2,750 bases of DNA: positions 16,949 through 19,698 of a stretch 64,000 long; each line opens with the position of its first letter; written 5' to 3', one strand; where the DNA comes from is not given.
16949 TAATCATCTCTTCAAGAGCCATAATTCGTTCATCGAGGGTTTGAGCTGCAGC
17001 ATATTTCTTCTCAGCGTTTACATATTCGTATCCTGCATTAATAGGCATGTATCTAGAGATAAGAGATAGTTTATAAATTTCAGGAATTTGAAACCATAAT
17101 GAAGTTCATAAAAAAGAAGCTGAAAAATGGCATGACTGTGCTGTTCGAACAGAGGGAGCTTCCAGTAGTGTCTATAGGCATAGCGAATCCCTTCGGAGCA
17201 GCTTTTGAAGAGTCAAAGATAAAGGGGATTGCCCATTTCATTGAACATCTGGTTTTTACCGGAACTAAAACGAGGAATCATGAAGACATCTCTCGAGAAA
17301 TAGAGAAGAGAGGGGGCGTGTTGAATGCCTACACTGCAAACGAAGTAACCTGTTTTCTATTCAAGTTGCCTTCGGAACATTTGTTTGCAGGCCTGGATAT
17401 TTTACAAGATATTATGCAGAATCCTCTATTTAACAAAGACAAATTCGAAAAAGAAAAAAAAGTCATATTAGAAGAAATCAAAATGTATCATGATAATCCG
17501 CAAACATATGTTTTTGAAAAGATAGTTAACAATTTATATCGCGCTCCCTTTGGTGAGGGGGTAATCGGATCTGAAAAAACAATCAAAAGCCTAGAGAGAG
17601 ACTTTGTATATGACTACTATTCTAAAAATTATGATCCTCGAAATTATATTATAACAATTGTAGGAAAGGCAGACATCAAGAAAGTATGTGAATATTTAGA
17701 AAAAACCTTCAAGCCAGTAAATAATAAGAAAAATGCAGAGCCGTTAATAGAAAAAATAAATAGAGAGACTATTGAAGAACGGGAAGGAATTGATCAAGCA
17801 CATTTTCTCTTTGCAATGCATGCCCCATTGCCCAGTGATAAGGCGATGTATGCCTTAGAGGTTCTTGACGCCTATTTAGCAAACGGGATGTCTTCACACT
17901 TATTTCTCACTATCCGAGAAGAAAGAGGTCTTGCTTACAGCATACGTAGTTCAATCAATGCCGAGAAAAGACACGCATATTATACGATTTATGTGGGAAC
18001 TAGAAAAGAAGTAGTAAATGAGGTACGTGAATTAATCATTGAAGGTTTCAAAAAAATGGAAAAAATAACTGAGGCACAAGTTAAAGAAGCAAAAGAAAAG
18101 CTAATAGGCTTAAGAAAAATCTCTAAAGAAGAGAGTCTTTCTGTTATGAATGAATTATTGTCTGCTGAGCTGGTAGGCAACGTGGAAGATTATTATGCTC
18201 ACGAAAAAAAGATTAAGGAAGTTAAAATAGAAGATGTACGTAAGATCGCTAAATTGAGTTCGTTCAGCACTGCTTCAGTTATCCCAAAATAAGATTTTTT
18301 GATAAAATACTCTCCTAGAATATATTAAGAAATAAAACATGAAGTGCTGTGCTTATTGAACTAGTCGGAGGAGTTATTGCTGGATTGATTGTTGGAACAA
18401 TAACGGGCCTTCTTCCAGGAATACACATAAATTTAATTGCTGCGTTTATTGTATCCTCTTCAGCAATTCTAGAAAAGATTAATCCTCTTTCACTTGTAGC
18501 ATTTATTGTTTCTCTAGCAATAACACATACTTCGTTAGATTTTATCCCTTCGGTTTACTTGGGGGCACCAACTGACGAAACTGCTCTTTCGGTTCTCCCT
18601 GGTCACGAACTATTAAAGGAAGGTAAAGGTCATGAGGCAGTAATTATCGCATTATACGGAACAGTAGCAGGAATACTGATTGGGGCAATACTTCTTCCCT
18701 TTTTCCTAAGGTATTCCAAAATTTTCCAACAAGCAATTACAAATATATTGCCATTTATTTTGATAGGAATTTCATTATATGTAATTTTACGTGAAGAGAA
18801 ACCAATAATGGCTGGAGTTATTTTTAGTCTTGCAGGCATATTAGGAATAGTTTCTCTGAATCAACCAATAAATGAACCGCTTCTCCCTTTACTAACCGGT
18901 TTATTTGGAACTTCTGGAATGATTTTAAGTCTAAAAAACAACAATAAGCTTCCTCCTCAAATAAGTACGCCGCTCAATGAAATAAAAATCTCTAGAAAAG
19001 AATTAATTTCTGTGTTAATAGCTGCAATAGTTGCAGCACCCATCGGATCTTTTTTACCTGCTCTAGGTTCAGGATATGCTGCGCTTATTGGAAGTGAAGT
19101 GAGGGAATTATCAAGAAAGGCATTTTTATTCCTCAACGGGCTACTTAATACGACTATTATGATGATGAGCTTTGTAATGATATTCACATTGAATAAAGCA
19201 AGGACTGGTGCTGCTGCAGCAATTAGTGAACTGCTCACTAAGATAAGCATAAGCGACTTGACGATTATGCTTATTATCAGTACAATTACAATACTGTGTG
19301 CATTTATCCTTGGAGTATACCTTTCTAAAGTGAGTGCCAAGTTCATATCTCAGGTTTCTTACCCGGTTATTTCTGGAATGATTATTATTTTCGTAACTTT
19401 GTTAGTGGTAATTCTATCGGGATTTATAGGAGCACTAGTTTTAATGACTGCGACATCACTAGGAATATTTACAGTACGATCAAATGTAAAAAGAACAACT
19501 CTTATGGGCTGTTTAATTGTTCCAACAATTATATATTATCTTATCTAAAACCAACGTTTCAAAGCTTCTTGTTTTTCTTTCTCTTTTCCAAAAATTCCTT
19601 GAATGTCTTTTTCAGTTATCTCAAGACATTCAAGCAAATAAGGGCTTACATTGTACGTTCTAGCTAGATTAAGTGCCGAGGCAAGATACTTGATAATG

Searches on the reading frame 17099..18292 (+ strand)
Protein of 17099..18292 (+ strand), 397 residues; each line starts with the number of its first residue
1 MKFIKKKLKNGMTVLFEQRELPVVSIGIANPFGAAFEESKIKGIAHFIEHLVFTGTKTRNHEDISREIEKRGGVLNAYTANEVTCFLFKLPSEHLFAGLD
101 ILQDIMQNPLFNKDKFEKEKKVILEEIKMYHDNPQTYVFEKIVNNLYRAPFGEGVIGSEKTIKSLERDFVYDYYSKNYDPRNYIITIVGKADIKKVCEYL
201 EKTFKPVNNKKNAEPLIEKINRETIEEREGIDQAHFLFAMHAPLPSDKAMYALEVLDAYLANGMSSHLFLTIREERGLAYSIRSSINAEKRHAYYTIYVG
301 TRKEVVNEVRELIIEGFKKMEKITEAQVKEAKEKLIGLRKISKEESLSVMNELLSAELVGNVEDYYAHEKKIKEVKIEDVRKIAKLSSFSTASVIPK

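Call 97: search_protein_families(library=pfam, proteins=[window:17099-18292:+], max_evalue=0.001)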
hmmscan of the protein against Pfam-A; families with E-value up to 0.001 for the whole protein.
window:17099-18292:+ (397 aa): 2 families
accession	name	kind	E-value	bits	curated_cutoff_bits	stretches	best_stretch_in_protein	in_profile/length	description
PF00675.25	Peptidase_M16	-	1e-34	120.1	22.3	1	18-155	6-145/149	Insulinase (Peptidase family M16)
PF05193.26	Peptidase_M16_C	-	8.7e-30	104.4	23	1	165-335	2-181/181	Peptidase M16 inactive domain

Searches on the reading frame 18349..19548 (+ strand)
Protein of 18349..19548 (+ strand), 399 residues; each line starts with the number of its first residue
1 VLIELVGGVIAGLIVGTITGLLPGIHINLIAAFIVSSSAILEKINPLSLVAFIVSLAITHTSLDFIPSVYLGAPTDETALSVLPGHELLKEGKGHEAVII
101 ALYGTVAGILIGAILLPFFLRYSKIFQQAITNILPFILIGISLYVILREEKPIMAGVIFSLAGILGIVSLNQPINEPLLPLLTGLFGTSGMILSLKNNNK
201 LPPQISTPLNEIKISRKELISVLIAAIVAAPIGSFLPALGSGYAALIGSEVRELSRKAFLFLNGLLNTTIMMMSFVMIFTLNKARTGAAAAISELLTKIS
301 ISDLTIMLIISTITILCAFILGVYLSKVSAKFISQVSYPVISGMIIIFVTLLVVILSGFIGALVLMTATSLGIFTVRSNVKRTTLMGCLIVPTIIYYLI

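Call 97: search_protein_families(library=pfam, proteins=[window:18349-19548:+], max_evalue=0.001)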
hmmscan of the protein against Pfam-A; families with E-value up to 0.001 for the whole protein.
window:18349-19548:+ (399 aa): 1 family
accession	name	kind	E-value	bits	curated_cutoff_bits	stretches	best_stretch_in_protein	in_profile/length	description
PF01970.21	TctA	-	1.1e-43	149.9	28.9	1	9-386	4-422/423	Tripartite tricarboxylate transporter TctA family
